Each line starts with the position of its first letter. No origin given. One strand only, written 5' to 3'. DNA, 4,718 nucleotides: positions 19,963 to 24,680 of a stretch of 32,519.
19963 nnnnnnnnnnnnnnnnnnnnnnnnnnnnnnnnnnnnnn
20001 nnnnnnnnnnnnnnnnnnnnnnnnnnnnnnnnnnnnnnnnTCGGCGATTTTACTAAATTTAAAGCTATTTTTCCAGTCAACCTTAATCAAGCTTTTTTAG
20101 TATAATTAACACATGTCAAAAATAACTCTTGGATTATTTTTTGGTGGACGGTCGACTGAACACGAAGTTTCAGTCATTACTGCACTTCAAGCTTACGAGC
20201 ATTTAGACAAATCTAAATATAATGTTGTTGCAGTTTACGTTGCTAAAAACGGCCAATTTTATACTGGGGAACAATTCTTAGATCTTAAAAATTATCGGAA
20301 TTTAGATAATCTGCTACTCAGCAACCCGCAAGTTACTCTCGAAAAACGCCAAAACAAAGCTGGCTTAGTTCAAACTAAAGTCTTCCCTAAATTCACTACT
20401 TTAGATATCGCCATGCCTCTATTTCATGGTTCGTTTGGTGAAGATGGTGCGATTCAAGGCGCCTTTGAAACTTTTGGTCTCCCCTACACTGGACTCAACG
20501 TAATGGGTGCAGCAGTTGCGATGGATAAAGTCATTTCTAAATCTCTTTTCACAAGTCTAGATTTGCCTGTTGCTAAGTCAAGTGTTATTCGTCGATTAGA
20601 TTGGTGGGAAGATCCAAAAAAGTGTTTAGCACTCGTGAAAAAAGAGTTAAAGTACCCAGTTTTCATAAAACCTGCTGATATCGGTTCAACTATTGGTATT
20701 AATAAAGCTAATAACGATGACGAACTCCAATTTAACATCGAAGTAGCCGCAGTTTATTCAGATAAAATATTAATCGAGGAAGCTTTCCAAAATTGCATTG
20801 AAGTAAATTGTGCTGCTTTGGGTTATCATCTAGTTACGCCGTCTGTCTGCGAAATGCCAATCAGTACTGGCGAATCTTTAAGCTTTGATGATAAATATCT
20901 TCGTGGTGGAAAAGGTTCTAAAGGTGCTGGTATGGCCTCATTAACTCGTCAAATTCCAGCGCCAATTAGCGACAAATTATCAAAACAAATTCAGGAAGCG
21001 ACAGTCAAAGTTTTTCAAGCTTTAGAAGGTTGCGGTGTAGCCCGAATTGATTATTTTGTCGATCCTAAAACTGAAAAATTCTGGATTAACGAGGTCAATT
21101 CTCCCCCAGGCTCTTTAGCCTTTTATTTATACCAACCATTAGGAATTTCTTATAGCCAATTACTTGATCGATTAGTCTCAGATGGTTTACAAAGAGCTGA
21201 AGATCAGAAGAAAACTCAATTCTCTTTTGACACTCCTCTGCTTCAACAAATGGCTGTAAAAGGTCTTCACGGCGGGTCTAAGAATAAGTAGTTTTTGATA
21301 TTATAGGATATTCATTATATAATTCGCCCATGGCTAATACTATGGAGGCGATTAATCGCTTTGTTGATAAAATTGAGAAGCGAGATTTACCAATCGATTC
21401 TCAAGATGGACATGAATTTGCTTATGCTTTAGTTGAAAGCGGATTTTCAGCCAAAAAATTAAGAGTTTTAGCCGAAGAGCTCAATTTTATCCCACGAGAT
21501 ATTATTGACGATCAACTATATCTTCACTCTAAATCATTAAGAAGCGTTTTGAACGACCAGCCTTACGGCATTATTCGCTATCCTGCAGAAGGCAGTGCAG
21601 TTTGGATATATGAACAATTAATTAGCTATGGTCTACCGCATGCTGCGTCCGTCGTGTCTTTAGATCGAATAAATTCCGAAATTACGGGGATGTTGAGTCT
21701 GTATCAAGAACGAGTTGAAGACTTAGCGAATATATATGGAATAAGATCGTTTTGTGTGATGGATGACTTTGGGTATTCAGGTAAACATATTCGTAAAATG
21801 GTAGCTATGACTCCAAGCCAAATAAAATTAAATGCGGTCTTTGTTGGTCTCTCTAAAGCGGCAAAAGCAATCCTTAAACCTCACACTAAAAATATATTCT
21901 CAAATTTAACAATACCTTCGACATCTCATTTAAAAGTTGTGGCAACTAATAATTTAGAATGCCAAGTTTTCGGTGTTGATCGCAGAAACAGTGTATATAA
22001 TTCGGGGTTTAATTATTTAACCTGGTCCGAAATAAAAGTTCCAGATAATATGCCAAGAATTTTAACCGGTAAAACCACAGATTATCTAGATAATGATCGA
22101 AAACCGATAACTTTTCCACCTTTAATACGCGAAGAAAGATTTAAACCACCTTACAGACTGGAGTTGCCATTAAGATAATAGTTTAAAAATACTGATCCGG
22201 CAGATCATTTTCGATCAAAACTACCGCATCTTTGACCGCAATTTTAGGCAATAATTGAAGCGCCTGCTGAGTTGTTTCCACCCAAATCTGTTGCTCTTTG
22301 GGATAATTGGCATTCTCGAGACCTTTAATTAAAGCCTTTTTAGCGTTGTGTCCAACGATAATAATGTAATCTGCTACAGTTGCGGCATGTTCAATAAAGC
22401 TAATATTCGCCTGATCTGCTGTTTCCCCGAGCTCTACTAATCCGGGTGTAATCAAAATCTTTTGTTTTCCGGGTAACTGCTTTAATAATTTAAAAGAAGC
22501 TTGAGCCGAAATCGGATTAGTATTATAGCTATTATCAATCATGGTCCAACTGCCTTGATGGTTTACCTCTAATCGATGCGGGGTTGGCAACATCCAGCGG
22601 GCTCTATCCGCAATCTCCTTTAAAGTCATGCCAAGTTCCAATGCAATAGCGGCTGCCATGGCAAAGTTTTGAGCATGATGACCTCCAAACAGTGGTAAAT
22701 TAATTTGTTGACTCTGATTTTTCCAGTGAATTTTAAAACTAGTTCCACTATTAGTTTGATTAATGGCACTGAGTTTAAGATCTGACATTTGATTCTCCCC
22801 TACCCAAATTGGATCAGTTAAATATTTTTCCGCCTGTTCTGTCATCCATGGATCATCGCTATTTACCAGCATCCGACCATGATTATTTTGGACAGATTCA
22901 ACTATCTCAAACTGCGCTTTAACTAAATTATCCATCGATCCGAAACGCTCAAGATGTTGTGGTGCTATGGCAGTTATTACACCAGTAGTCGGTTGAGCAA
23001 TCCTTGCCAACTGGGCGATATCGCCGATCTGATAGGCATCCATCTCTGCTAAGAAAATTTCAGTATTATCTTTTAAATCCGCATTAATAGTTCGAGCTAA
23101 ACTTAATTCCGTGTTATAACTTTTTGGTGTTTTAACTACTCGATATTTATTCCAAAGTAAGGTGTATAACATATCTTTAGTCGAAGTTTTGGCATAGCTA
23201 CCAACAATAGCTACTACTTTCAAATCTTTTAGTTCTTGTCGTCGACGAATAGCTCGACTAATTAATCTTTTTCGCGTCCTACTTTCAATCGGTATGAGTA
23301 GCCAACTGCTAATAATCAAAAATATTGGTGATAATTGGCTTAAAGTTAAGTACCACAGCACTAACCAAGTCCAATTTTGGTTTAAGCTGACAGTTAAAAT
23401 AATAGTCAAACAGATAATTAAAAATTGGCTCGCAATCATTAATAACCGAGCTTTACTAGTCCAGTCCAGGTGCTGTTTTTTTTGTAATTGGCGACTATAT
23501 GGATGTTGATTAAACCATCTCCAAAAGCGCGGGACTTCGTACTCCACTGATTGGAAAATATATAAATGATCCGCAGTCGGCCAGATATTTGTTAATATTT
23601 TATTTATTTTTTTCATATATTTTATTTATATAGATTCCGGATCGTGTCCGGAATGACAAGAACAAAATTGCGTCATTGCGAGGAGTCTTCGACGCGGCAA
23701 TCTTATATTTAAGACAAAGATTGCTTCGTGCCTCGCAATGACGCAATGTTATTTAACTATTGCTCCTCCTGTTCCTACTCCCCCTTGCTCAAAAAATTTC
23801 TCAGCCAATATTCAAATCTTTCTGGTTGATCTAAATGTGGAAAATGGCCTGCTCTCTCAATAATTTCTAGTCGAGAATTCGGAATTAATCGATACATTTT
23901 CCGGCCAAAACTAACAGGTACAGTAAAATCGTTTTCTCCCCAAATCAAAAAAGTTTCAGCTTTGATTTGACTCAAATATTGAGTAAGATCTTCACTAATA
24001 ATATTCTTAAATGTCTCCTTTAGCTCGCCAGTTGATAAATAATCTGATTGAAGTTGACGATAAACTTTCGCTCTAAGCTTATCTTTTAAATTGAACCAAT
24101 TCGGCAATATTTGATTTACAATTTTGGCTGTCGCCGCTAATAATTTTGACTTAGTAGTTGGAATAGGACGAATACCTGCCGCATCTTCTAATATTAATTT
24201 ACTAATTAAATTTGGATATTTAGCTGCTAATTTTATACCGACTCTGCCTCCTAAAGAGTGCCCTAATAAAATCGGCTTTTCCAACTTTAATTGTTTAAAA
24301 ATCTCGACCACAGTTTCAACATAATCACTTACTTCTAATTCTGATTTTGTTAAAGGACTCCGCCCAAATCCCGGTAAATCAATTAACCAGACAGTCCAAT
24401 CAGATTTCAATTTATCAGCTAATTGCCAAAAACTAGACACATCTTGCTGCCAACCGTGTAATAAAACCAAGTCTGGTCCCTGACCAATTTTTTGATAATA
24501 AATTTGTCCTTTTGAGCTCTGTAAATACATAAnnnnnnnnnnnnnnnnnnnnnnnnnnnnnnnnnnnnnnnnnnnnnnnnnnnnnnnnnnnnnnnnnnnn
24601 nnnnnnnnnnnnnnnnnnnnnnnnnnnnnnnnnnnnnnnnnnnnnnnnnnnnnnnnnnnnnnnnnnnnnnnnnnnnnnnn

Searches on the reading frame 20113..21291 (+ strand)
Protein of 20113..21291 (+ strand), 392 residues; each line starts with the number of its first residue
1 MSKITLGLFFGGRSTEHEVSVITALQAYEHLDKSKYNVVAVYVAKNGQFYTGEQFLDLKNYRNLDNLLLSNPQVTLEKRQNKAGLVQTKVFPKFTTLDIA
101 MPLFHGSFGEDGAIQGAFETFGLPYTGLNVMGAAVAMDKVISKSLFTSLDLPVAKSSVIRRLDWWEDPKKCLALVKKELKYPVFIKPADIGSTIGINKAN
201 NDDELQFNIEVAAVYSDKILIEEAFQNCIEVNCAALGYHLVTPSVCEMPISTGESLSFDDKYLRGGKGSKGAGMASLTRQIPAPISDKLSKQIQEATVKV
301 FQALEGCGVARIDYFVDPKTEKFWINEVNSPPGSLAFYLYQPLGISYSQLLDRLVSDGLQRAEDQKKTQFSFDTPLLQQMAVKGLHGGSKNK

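Call 5: search_protein_families(library=pfam, proteins=[window:20113-21291:+], max_evalue=0.001)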
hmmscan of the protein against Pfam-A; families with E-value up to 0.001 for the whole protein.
window:20113-21291:+ (392 aa): 4 families
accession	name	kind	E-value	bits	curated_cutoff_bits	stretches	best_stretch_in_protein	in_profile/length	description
PF07478.18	Dala_Dala_lig_C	-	4.5e-41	141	24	1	145-355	1-203/204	D-ala D-ala ligase C-terminus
PF01820.27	Dala_Dala_lig_N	-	1.5e-29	103.4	34.6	1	6-127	2-120/121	D-ala D-ala ligase N-terminus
PF02786.22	CPSase_L_D2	-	2e-08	34.4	19.8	0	138-232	1-96/211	Carbamoyl-phosphate synthase L chain, ATP binding domain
PF02222.28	ATP-grasp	-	2.6e-06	27.6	27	1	281-329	114-160/179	ATP-grasp domain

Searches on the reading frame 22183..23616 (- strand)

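Call 5: search_protein_families(library=pfam, proteins=[window:22183-23616:-], max_evalue=0.001)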
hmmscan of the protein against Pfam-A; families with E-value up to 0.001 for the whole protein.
window:22183-23616:- (477 aa): 2 families
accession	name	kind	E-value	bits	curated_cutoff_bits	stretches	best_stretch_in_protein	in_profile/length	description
PF08245.18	Mur_ligase_M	-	3e-35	122.5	24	1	138-325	2-200/200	Mur ligase middle domain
PF02875.26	Mur_ligase_C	-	4e-09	37.8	28.4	1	347-468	1-123/127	Mur ligase, glutamate ligase domain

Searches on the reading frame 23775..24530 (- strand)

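Call 5: search_protein_families(library=pfam, proteins=[window:23775-24530:-], max_evalue=0.001)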
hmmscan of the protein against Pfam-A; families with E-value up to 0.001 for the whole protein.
window:23775-24530:- (251 aa): 6 families
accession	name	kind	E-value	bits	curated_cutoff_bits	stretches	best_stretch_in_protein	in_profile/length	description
PF00561.26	Abhydrolase_1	-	3.8e-30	105.8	25.8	2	21-159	3-134/245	alpha/beta hydrolase fold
PF12697.13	Abhydrolase_6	-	2.4e-23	84.4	26.3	1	21-239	1-214/217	Alpha/beta hydrolase family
PF12146.15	Hydrolase_4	-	6.3e-18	65.4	27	1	21-234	7-237/239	Serine aminopeptidase, S33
PF10230.15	LIDHydrolase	-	0.00031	21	27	0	37-113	25-114/262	Lipid-droplet associated hydrolase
PF00975.26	Thioesterase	-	0.00043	21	26.4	1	21-105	3-87/226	Thioesterase domain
PF03096.20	Ndr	-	0.00076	18.7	23.3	1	66-145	81-155/283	Ndr family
